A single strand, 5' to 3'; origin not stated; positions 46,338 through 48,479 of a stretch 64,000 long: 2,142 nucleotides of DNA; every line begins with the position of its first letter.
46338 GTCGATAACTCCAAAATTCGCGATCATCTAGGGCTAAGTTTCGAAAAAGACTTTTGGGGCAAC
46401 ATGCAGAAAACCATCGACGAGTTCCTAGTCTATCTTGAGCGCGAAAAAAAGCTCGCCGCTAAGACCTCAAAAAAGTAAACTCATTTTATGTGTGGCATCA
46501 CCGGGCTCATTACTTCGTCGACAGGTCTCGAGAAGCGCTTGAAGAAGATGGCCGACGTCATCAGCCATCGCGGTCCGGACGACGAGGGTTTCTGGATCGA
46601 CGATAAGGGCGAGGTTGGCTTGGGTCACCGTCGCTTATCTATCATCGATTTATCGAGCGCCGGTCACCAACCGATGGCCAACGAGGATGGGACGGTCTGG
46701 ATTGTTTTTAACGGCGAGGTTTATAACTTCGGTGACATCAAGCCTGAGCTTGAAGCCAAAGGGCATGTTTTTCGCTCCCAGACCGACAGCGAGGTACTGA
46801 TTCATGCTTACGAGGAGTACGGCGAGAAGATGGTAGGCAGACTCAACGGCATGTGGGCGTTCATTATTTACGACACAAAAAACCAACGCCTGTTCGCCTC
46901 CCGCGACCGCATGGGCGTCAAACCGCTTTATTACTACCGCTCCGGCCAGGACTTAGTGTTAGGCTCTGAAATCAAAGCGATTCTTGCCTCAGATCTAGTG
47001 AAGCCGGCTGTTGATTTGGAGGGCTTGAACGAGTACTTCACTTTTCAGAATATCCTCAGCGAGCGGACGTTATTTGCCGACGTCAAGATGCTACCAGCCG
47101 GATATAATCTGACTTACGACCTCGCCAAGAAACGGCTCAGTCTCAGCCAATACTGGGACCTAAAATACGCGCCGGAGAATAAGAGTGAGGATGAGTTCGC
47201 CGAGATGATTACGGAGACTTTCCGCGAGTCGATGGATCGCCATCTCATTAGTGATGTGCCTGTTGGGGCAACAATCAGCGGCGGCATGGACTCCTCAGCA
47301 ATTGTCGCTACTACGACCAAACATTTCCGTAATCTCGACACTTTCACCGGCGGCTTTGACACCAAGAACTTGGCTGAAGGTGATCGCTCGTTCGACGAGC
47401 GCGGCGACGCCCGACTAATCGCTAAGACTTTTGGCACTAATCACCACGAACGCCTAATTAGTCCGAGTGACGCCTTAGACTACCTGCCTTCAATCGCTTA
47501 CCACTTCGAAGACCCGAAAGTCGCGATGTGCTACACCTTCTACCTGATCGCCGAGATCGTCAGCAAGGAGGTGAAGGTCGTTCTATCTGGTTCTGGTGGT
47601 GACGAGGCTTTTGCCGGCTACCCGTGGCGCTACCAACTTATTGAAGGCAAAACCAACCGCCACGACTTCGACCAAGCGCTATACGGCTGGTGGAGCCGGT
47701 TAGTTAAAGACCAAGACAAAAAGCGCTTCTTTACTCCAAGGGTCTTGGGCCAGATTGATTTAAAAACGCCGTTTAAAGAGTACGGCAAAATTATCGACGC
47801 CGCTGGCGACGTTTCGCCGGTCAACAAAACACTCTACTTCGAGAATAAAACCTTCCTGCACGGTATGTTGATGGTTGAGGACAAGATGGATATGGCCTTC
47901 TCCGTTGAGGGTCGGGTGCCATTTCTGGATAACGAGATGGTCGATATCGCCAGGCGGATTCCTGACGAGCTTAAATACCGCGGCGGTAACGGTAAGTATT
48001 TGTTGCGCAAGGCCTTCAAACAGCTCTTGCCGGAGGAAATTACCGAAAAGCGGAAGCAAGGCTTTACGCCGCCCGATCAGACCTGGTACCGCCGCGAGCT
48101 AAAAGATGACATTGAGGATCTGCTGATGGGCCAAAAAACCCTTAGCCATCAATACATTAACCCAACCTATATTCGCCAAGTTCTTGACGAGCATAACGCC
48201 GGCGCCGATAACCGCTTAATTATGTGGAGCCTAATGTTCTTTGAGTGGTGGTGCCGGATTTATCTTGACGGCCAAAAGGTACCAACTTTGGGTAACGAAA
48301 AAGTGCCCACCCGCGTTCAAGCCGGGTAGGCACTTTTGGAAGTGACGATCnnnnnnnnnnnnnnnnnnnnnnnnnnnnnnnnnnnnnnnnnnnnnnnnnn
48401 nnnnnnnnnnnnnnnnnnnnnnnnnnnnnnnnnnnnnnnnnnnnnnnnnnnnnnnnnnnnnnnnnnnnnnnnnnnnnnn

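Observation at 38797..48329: Two AsnB-like amidotransferases plus a zinc-ribbon methyltransferase embedded in the glycan locus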

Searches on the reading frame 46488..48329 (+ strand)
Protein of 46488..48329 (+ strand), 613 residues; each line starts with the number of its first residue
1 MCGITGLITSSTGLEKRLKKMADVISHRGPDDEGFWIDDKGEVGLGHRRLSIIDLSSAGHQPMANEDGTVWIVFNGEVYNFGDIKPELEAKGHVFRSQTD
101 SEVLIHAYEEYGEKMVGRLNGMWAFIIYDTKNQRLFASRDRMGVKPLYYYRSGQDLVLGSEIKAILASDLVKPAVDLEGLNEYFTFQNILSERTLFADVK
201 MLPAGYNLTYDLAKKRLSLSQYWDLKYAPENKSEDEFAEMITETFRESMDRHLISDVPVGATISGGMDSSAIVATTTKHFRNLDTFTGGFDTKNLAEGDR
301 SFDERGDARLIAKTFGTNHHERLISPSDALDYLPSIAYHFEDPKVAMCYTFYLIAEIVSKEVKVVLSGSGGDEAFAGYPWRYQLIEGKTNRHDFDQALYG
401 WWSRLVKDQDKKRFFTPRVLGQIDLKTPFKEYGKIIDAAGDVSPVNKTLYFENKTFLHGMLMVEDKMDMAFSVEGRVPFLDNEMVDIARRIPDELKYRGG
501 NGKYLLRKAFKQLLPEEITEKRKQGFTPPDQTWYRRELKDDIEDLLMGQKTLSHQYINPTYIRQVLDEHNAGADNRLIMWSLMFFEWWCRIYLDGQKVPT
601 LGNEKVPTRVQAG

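Call 4: search_protein_families(library=pfam, proteins=[window:46488-48329:+])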
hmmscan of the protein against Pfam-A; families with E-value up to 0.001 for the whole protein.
window:46488-48329:+ (613 aa): 4 families
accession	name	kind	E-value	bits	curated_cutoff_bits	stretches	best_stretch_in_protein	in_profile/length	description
PF00733.27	Asn_synthase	-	5.9e-88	296.3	21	1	241-589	2-353/354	Asparagine synthase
PF13537.11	GATase_7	-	6.1e-47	159.1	25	1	47-167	1-123/123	Glutamine amidotransferase domain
PF13522.11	GATase_6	-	4.8e-44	150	27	1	30-161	1-130/130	Glutamine amidotransferase domain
PF12481.13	DUF3700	-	1.5e-05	25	27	1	70-160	77-170/228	Aluminium induced protein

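Call 5: search_protein_families(library=ncbifam, proteins=[window:46488-48329:+], max_evalue=0.00001)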
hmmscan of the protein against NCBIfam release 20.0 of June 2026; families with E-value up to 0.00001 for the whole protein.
window:46488-48329:+ (613 aa): 9 families
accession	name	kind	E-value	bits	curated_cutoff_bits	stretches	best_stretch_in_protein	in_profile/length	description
TIGR01536.1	asn_synth_AEB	equivalog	7.5e-147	490.4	267.1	1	2-526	1-517/517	asparagine synthase (glutamine-hydrolyzing)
TIGR03108.1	eps_aminotran_1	hypoth_equivalog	2.5e-141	472.4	816.9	2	1-386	1-383/628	XrtA/PEP-CTERM system amidotransferase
TIGR03104.1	trio_amidotrans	equivalog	4.8e-120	401.5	570.1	1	1-589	1-586/589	N-acetylglutaminylglutamine amidotransferase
NF006949.0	PRK09431.1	equivalog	8.3e-94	315.1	499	3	1-166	1-166/554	asparagine synthase B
NF033535.1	lass_lactam_cya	exception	2.1e-75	254.6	525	2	1-375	1-376/668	lasso peptide isopeptide bond-forming cyclase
NF033561.1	macrolact_Ik_Al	subfamily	2.3e-19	69.4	300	2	112-302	72-259/561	albusnodin/ikarugamycin family macrolactam cyclase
NF001484.0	PRK00331.1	subfamily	5.6e-12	44.8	381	1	40-167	64-200/601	isomerizing glutamine--fructose-6-phosphate transaminase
TIGR01134.1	purF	equivalog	6.7e-12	45.5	350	1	40-166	63-200/432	amidophosphoribosyltransferase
TIGR01135.1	glmS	equivalog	2.7e-11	42.7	418.05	1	40-167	63-199/607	glutamine--fructose-6-phosphate transaminase (isomerizing)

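Call 12: find_encoding_contigs(protein=window:46488-48329:+, flank=10000, max_places=6)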
Protein window:46488-48329:+ (613 aa): no gene with exactly this product is on record in the collection.

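Call 14: find_homologous_proteins(query=window:46488-48329:+, max_evalue=1e-20)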
Query window:46488-48329:+ (613 aa): 8000 proteins with E <= 1e-20 among 8000 candidates; the best 120 are listed.
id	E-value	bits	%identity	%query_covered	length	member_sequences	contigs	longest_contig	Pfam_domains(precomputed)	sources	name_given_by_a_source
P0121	0.0e+0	1426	100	100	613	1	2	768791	PF12481.14,PF00733.28,PF13522.12,PF13537.12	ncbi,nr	ncbi:MAG: asparagine synthase (glutamine-hydrolyzing) [Candidatus Berkelbacteria bacterium]|nr:MAG: 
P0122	0.0e+0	1204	83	100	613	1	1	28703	PF12481.14,PF00733.28,PF13522.12,PF13537.12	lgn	-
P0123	2.4e-261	887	64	98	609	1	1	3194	PF00733.28,PF13522.12,PF13537.12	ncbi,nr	ncbi:asparagine synthase (glutamine-hydrolyzing) [Candidatus Berkelbacteria bacterium]|nr:asparagine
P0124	9.0e-255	865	62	98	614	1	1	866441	PF00733.28,PF13522.12,PF13537.12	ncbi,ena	-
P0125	7.1e-230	783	56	98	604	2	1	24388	PF00733.28,PF13522.12,PF13537.12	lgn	-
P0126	6.8e-228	777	57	97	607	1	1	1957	PF00733.28,PF13522.12,PF13537.12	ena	-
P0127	1.4e-227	776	55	98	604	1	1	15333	PF00733.28,PF13522.12,PF13537.12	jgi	-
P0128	3.8e-226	771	55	98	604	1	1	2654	PF00733.28,PF13522.12,PF13537.12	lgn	-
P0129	1.0e-225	769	55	98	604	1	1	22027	PF00733.28,PF13522.12,PF13537.12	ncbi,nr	ncbi:MAG TPA: asparagine synthase (glutamine-hydrolyzing) [Turneriella sp.]|nr:asparagine synthase (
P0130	4.0e-225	767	55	98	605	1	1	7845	PF00733.28,PF13522.12,PF13537.12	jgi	jgi:asparagine synthase (glutamine-hydrolysing)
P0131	2.5e-222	758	54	98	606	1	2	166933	PF00733.28,PF13522.12,PF13537.12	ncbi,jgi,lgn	jgi:asparagine synthase (glutamine-hydrolysing)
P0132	2.4e-221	755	53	97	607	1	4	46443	PF00733.28,PF13522.12,PF13537.12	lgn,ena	-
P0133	5.3e-219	747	54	98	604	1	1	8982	PF00733.28,PF13522.12,PF13537.12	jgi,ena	-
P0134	3.9e-217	741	54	97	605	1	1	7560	PF00733.28,PF13522.12,PF13537.12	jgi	jgi:asparagine synthase (glutamine-hydrolysing)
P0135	2.3e-216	739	53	98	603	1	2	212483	PF00733.28,PF13522.12,PF13537.12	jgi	jgi:asparagine synthase (glutamine-hydrolysing)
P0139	4.7e-215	734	55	98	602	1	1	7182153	PF00733.28,PF13522.12,PF13537.12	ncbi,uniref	ncbi:asparagine synthase (glutamine-hydrolyzing) [Horticoccus sp. 23ND18S-11]|uniref:asparagine synt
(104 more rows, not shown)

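Call 16: find_encoding_contigs(protein=P0124, flank=10000, max_places=2)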
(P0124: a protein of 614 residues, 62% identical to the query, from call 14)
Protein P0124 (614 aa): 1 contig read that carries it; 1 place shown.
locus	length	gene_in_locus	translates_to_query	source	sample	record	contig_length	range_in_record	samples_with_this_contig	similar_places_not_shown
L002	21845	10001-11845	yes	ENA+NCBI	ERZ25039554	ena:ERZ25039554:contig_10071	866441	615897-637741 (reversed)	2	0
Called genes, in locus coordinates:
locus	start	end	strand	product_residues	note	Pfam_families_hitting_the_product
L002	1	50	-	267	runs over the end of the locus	-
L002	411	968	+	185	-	PF01047:MarR (weak), PF13412:HTH_24 (weak)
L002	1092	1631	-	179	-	-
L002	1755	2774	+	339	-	-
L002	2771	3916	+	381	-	PF02776:TPP_enzyme_N (weak), PF02775:TPP_enzyme_C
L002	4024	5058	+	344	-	PF00266:Aminotran_5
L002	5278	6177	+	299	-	-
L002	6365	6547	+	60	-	-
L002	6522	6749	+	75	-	-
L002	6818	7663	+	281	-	PF01061:ABC2_membrane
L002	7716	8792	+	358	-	PF13304:AAA_21 (faint), PF00005:ABC_tran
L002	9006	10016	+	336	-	PF00106:adh_short (weak), PF01073:3Beta_HSD, PF01370:Epimerase, PF02719:Polysacc_synt_2, PF04321:RmlD_sub_bind, PF07993:NAD_binding_4, PF13460:NAD_binding_10, PF16363:GDP_Man_Dehyd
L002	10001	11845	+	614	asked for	PF13522:GATase_6, PF13537:GATase_7, PF00733:Asn_synthase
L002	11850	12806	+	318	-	PF13489:Methyltransf_23, PF13847:Methyltransf_31, PF08241:Methyltransf_11, PF08242:Methyltransf_12, PF13649:Methyltransf_25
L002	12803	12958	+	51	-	-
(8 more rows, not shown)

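Call 17: find_encoding_contigs(protein=P0139, flank=10000, max_places=2)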
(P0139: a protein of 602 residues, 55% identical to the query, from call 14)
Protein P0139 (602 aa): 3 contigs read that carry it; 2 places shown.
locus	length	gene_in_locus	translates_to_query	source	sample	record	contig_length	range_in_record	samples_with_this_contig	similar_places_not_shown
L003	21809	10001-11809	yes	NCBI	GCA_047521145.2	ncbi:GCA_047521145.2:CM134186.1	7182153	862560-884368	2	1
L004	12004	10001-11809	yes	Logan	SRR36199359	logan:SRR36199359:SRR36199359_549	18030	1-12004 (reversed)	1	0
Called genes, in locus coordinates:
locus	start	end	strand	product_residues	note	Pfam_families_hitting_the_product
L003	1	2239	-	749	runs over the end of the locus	-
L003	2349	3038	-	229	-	PF00535:Glycos_transf_2, PF13641:Glyco_tranf_2_3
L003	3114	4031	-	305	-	PF13641:Glyco_tranf_2_3 (weak), PF00535:Glycos_transf_2 (weak)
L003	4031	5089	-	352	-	PF13439:Glyco_transf_4, PF13579:Glyco_trans_4_4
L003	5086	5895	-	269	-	PF13489:Methyltransf_23, PF08241:Methyltransf_11, PF08242:Methyltransf_12 (faint), PF13649:Methyltransf_25 (faint)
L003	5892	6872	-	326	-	PF13489:Methyltransf_23, PF08241:Methyltransf_11 (weak), PF08242:Methyltransf_12 (weak)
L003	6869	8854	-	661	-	PF13522:GATase_6, PF13537:GATase_7, PF00733:Asn_synthase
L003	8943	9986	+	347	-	PF00106:adh_short (weak), PF04321:RmlD_sub_bind, PF01073:3Beta_HSD, PF01370:Epimerase, PF02719:Polysacc_synt_2, PF13460:NAD_binding_10, PF16363:GDP_Man_Dehyd, PF07993:NAD_binding_4 (weak)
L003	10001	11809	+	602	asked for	PF13522:GATase_6, PF13537:GATase_7, PF00733:Asn_synthase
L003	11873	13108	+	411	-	PF13524:Glyco_trans_1_2 (weak)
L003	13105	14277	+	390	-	-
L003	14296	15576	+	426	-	-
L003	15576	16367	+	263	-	PF01209:Ubie_methyltran, PF13489:Methyltransf_23, PF13847:Methyltransf_31, PF08241:Methyltransf_11, PF08242:Methyltransf_12, PF13649:Methyltransf_25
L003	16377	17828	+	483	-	PF01943:Polysacc_synt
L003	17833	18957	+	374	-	-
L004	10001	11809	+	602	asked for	PF13522:GATase_6, PF13537:GATase_7, PF00733:Asn_synthase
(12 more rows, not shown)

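Call 20: find_encoding_contigs(protein=P0135, flank=10000, max_places=1)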
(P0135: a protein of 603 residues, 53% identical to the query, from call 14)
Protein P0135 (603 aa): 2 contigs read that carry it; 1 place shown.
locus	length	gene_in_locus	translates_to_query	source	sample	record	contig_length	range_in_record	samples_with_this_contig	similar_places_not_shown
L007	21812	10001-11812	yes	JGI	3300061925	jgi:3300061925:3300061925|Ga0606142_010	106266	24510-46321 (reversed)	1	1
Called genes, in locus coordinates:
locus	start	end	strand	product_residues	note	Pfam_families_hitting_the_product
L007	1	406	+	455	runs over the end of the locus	PF00501:AMP-binding, PF23562:AMP-binding_C_3 (faint), PF13193:AMP-binding_C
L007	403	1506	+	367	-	PF01041:DegT_DnrJ_EryC1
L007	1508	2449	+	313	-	PF00535:Glycos_transf_2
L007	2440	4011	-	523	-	-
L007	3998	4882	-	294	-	PF00483:NTP_transferase, PF12804:NTP_transf_3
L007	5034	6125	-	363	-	PF00155:Aminotran_1_2, PF01041:DegT_DnrJ_EryC1, PF01053:Cys_Met_Meta_PP (weak), PF01212:Beta_elim_lyase (weak), PF00266:Aminotran_5 (weak)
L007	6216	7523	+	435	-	PF03446:NAD_binding_2, PF03721:UDPG_MGDP_dh_N, PF00984:UDPG_MGDP_dh, PF03720:UDPG_MGDP_dh_C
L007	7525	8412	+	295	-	PF01408:GFO_IDH_MocA, PF02894:GFO_IDH_MocA_C, PF22725:GFO_IDH_MocA_C3 (weak)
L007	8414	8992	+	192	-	PF25084:LbH_EIF2B (weak), PF00132:Hexapep (weak), PF25087:GMPPB_C, PF14602:Hexapep_2 (weak), PF00132:Hexapep (weak)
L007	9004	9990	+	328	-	PF04321:RmlD_sub_bind, PF01073:3Beta_HSD, PF01370:Epimerase, PF02719:Polysacc_synt_2, PF13460:NAD_binding_10, PF16363:GDP_Man_Dehyd, PF07993:NAD_binding_4 (weak)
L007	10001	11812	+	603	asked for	PF13522:GATase_6, PF13537:GATase_7, PF00733:Asn_synthase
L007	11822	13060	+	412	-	-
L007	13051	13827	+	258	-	PF01209:Ubie_methyltran, PF13489:Methyltransf_23, PF05175:MTS (weak), PF05148:Methyltransf_8, PF13847:Methyltransf_31, PF08241:Methyltransf_11, PF08242:Methyltransf_12, PF13649:Methyltransf_25, +2 more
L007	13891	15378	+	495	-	PF04055:Radical_SAM, PF13186:SPASM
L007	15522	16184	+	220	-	PF01061:ABC2_membrane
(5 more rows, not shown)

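Call 26: search_solved_structures(query=window:46488-48329:+, max_evalue=0.00001, show_alignments=1)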
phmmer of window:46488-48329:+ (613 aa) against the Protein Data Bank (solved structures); distinct sequences matched with E-value up to 0.00001: 7.
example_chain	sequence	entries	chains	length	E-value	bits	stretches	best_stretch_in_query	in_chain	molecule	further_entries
7ylz_A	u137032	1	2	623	2.5e-69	238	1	1-547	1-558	hydroxyamidotransferase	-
1ct9_A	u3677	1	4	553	4.1e-49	171.2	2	3-166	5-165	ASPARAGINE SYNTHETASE B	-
6gq3_A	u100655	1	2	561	3.3e-35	125.3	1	1-382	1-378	Asparagine synthetase [glutamine-hydrolyzing]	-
8sue_A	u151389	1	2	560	1.6e-34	123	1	2-382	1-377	Asparagine synthetase [glutamine-hydrolyzing]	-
9b6c_A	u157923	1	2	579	9e-34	120.5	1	2-382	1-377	Asparagine synthetase [glutamine-hydrolyzing]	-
1jgt_A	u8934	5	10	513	8.5e-09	38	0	72-372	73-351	BETA-LACTAM SYNTHETASE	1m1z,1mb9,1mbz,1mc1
1q15_A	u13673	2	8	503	3.5e-06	29.4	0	258-377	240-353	CarA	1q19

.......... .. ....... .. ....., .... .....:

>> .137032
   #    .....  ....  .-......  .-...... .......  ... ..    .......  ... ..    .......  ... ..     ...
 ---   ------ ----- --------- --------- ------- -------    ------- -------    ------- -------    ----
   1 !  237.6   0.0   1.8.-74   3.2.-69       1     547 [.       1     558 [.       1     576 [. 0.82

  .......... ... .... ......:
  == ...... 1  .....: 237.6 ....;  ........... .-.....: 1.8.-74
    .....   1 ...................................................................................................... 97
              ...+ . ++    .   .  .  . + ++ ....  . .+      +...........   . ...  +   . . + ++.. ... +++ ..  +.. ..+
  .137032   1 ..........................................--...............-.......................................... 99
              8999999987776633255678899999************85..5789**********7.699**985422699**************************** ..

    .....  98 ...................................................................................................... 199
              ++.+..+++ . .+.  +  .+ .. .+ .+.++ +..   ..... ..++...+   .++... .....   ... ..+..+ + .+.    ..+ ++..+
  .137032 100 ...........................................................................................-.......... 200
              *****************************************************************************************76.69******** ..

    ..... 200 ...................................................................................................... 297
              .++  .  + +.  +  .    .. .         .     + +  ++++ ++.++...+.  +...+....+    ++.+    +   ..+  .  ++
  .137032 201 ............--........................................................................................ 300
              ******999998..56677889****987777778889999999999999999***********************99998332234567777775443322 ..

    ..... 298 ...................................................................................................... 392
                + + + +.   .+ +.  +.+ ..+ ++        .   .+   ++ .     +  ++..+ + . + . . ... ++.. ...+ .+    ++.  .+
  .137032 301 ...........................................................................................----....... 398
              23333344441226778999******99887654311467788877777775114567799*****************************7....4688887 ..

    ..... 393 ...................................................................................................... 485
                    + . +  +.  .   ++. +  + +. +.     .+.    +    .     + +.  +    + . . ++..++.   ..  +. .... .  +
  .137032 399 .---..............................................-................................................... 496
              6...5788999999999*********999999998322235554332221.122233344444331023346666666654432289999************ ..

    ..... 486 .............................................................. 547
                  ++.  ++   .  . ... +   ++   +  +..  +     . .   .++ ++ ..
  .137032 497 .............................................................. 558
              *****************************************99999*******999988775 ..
